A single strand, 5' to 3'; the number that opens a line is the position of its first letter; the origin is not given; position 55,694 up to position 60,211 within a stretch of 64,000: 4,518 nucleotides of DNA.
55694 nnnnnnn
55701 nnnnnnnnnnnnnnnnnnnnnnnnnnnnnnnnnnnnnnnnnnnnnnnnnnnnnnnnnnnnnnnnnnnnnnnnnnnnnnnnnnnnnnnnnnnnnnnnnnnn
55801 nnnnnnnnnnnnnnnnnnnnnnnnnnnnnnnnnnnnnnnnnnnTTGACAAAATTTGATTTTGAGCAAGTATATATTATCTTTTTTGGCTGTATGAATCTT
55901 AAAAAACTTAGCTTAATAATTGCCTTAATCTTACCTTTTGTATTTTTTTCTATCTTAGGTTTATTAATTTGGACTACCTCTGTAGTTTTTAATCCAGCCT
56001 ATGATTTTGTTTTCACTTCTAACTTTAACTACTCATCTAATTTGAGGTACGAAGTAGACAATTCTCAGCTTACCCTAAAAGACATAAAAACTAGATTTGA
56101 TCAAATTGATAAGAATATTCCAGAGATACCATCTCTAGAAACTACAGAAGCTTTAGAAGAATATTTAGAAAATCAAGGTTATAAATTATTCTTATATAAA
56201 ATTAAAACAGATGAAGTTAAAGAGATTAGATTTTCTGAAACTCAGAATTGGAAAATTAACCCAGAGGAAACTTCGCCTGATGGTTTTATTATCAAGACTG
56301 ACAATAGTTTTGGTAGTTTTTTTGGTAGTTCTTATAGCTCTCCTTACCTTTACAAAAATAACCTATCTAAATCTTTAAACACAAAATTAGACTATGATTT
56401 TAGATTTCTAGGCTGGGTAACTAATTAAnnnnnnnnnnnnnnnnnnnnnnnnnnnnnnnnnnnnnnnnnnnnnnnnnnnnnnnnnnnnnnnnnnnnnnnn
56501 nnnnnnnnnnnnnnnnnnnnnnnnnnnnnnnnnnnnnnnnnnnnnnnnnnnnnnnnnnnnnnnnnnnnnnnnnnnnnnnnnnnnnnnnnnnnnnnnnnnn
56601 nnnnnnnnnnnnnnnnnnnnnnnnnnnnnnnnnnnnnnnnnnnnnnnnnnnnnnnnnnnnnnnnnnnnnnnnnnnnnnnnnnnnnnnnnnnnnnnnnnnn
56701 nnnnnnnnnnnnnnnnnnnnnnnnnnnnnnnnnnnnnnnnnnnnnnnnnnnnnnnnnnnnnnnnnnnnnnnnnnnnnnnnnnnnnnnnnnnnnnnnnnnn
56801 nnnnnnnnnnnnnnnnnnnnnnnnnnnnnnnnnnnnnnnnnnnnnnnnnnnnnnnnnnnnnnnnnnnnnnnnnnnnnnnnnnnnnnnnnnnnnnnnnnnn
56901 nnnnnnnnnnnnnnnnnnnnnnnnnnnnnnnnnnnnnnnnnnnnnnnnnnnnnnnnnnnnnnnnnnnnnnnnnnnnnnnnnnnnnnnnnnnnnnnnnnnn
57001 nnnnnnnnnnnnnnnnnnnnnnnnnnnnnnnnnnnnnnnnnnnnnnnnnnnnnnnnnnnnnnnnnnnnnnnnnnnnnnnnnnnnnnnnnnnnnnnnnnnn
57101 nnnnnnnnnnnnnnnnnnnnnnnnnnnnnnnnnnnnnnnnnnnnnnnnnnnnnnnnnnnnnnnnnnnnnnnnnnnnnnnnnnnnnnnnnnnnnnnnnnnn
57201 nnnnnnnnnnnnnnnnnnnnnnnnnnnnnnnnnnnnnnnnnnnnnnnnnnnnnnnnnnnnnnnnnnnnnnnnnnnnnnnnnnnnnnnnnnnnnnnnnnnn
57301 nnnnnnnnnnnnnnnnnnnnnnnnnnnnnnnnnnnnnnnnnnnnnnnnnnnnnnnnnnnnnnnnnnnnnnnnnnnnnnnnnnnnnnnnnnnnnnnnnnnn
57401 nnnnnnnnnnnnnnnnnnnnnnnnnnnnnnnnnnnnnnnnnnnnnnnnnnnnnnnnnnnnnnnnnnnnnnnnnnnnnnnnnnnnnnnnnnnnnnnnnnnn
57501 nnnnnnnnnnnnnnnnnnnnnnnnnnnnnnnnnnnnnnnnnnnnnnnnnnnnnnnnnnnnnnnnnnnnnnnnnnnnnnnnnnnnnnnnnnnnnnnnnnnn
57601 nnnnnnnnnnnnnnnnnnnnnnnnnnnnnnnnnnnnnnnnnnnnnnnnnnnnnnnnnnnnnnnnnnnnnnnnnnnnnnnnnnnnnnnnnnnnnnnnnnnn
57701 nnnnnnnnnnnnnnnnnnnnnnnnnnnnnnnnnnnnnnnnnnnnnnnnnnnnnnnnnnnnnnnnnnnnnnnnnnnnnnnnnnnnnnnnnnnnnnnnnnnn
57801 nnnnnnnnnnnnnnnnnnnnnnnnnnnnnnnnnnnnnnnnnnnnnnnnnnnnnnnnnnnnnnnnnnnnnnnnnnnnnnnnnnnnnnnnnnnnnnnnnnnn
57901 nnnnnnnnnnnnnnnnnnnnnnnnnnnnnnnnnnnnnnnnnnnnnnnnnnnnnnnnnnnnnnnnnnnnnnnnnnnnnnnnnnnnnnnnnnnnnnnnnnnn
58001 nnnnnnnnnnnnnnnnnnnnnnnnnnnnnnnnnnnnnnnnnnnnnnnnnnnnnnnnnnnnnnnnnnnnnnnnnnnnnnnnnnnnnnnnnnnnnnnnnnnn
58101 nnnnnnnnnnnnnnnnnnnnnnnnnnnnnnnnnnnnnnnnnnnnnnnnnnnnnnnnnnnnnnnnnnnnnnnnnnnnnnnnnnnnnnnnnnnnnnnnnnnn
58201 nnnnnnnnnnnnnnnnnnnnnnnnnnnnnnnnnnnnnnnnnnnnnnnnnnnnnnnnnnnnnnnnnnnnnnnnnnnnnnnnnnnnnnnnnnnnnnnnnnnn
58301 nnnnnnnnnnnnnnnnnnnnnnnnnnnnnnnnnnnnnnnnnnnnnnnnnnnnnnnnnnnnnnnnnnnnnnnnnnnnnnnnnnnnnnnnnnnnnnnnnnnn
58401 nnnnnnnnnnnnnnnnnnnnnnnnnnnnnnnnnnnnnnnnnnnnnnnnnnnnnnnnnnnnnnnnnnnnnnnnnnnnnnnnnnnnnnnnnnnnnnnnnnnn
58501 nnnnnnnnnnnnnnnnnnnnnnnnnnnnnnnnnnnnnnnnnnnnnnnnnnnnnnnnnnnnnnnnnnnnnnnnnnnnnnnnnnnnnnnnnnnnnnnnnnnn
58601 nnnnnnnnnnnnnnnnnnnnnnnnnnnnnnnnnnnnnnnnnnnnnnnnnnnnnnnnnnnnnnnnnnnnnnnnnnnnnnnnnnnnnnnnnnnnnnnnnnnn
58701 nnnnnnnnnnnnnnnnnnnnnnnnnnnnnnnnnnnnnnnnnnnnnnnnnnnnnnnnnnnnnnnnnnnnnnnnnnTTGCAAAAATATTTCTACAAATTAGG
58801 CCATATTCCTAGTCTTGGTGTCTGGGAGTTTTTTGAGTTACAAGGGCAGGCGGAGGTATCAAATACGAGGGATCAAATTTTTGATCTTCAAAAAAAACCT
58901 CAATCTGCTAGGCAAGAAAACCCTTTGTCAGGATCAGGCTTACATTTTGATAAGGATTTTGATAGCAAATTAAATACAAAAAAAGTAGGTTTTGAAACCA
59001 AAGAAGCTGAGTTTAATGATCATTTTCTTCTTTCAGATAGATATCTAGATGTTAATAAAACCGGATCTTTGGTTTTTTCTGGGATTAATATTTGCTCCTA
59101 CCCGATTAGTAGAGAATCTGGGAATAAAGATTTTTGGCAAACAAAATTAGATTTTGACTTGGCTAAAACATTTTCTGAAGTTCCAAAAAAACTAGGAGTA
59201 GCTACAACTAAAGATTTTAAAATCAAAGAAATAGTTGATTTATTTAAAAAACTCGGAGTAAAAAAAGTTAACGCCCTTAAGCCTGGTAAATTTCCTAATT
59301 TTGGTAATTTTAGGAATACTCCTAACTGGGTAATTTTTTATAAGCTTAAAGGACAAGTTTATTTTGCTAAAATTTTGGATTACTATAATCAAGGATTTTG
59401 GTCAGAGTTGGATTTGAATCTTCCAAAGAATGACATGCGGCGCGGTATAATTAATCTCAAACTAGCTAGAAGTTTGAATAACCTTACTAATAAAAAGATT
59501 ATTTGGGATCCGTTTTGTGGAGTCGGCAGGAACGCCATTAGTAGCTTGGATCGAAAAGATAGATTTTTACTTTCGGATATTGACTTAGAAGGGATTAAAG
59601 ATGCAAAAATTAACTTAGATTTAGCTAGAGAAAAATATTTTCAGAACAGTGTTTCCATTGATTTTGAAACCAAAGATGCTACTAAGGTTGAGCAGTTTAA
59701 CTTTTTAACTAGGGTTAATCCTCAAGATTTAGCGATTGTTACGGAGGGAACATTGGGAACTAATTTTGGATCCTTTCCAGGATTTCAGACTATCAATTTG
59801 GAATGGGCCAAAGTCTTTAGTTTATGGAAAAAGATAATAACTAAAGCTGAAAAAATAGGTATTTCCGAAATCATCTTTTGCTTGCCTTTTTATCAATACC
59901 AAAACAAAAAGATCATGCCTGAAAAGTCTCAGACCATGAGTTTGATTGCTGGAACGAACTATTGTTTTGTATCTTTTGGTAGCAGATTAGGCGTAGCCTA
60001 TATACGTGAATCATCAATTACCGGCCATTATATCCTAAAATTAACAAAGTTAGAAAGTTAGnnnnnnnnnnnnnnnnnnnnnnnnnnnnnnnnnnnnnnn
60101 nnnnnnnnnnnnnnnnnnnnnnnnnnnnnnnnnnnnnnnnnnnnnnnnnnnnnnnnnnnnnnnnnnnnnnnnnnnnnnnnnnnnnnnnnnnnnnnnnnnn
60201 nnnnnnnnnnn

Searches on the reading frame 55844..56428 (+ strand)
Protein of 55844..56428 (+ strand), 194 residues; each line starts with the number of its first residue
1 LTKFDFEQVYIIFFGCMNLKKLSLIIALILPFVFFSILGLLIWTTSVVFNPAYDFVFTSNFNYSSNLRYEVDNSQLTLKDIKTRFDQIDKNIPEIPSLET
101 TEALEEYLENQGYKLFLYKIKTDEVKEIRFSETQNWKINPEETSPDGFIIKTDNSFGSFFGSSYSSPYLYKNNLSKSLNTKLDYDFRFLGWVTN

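Call 21: search_protein_families(library=pfam, proteins=[window:55844-56428:+], max_evalue=0.01)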
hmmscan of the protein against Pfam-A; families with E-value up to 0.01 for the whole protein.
window:55844-56428:+ (194 aa): 1 family
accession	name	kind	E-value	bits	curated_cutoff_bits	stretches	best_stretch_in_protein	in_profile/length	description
PF12698.13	ABC2_membrane_3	-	0.0043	16.6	31.6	1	22-160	2-95/347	ABC-2 family transporter protein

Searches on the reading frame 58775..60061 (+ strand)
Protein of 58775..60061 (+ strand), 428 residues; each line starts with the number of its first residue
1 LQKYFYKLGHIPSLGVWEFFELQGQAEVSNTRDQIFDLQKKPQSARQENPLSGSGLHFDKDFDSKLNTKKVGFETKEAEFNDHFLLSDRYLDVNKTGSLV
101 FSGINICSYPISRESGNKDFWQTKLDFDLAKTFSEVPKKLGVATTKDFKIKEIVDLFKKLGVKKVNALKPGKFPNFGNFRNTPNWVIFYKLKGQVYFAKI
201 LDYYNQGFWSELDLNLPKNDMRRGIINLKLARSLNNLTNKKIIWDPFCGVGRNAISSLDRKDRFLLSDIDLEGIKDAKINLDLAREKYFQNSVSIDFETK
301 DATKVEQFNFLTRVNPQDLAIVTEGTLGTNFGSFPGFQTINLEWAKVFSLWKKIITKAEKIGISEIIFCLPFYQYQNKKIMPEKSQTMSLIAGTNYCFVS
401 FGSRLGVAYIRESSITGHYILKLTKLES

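Call 11: search_protein_families(library=pfam, proteins=[window:58775-60061:+])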
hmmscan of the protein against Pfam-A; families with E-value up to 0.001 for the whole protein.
window:58775-60061:+ (428 aa): 0 families

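Call 90: search_solved_structures(query=window:58775-60061:+, max_evalue=0.1)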
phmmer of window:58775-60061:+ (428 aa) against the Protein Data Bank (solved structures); distinct sequences matched with E-value up to 0.1: 0.
